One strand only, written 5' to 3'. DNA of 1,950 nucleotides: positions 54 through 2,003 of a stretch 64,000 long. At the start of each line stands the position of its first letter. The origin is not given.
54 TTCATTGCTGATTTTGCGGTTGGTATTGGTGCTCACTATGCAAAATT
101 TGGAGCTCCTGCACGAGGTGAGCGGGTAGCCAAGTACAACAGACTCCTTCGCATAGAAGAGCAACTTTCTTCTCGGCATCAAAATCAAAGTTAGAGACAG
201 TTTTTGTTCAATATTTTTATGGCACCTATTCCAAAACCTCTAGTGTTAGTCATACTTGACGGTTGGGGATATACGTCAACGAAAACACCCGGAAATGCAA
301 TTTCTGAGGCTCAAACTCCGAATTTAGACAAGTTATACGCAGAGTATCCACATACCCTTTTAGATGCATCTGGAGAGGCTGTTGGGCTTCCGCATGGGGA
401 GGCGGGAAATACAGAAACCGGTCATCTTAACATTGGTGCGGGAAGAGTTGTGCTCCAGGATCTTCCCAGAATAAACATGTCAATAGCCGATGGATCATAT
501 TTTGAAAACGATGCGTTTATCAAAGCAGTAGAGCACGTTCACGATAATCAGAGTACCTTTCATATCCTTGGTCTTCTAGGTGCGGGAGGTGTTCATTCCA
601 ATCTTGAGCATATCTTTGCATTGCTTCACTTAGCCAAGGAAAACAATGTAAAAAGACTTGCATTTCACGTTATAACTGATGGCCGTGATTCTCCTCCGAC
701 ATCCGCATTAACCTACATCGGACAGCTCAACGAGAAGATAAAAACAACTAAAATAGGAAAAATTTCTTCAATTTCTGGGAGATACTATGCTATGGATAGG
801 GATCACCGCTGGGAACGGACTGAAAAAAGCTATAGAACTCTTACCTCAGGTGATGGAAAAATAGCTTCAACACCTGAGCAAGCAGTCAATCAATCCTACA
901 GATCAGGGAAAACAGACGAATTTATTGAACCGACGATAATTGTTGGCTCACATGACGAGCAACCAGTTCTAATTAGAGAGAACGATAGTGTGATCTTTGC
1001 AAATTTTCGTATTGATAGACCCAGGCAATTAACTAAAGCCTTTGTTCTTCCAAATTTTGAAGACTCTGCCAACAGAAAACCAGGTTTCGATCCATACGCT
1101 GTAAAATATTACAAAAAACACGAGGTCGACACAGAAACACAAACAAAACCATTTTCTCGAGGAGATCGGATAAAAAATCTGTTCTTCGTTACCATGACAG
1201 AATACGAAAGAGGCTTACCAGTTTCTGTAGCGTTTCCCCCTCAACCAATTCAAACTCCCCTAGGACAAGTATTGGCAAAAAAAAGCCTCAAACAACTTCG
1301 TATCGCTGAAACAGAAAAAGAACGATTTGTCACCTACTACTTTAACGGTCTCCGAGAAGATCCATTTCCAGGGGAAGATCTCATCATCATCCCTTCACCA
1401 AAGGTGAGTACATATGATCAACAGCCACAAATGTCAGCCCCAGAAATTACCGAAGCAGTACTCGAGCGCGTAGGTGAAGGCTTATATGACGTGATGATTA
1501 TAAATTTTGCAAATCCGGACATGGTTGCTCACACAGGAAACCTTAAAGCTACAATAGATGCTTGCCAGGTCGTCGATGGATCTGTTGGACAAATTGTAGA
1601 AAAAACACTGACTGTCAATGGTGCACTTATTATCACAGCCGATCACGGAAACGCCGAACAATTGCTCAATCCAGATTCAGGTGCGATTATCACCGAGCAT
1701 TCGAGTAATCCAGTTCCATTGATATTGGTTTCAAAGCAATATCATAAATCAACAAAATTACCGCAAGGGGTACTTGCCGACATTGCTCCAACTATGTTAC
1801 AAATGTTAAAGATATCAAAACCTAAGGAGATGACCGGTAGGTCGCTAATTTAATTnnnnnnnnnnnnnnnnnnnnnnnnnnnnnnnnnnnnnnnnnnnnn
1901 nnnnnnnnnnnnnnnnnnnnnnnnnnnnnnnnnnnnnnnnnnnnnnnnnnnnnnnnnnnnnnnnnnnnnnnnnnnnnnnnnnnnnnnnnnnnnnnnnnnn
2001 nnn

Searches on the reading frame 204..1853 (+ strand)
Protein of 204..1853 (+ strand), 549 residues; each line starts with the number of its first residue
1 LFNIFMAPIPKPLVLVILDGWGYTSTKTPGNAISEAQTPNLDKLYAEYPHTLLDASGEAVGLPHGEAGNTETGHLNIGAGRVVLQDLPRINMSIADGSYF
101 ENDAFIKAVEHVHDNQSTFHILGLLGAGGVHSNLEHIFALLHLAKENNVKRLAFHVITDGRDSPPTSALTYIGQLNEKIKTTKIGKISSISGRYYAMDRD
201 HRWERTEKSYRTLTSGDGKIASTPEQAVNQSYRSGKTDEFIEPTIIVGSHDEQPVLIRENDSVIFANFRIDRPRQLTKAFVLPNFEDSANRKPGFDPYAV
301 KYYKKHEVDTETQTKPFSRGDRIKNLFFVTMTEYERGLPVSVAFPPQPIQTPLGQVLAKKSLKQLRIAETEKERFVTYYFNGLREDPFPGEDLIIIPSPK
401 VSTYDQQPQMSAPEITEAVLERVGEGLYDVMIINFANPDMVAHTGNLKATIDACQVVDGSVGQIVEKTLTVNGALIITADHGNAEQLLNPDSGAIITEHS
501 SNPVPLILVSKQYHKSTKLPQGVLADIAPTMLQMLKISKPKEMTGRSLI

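Call 77: find_encoding_contigs(protein=window:204-1853:+, flank=10000, max_places=3)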
Protein window:204-1853:+ (549 aa): no gene with exactly this product is on record in the collection.
